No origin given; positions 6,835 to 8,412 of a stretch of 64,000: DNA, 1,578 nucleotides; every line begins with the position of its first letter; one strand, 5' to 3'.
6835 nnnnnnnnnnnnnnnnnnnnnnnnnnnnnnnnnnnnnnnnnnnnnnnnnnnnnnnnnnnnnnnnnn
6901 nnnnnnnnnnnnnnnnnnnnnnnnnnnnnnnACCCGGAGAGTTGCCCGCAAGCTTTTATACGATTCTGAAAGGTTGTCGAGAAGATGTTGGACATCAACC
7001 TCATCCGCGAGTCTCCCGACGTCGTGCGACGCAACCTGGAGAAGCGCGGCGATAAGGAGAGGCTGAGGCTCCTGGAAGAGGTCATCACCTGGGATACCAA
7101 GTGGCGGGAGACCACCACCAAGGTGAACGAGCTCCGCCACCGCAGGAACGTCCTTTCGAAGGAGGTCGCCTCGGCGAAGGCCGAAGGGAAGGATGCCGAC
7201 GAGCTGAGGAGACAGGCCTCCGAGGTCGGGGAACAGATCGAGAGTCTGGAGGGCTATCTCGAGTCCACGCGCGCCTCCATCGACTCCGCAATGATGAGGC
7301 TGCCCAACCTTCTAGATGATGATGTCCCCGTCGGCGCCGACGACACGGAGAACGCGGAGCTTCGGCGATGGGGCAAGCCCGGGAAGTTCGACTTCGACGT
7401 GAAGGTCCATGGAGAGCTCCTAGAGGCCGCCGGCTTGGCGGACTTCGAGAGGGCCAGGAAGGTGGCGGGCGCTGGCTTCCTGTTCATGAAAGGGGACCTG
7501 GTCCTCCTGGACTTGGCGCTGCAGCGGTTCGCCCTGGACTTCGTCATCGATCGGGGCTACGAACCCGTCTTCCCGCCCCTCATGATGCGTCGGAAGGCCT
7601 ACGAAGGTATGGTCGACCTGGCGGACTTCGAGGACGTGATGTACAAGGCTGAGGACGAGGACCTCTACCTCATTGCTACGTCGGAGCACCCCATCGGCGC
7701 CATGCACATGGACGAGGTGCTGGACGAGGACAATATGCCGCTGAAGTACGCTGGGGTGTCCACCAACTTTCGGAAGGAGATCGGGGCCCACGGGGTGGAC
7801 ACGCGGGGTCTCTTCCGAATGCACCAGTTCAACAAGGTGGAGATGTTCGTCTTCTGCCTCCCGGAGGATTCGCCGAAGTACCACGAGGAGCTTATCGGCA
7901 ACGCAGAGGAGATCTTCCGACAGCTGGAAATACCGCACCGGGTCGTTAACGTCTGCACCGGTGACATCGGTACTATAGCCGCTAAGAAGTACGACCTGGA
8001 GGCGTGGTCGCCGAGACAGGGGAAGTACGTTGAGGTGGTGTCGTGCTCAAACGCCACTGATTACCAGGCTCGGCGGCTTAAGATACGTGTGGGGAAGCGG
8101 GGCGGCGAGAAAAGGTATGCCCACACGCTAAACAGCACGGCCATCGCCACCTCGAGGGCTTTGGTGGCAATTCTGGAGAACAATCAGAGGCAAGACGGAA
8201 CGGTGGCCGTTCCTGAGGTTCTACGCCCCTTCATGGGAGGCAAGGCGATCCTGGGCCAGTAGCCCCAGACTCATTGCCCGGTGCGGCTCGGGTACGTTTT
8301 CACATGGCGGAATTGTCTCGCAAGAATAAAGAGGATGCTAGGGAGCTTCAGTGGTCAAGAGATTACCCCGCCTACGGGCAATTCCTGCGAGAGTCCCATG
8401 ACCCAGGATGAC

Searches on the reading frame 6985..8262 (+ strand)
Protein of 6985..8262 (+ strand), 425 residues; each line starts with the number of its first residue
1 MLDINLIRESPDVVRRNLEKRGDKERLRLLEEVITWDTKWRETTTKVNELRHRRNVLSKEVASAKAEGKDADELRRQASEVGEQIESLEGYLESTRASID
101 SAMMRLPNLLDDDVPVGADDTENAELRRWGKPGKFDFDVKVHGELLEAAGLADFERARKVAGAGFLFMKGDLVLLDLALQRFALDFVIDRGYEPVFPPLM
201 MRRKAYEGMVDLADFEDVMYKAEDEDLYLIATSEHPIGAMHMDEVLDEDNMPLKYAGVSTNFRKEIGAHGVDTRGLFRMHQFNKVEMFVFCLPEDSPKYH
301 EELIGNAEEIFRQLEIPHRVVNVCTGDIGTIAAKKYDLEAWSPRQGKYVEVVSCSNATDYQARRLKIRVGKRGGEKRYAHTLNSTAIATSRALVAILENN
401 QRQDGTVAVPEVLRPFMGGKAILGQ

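Call 45: search_protein_families(library=pfam, proteins=[window:6985-8262:+], max_evalue=0.0001)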
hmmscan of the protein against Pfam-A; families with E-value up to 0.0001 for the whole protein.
window:6985-8262:+ (425 aa): 2 families
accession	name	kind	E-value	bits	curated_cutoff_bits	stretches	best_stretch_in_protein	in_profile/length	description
PF00587.30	tRNA-synt_2b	-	9.3e-42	143.5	29.3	1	222-400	3-179/179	tRNA synthetase class II core domain (G, H, P, S and T)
PF02403.27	Seryl_tRNA_N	-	6.8e-27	94.3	28.2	1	1-109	1-107/108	Seryl-tRNA synthetase N-terminal domain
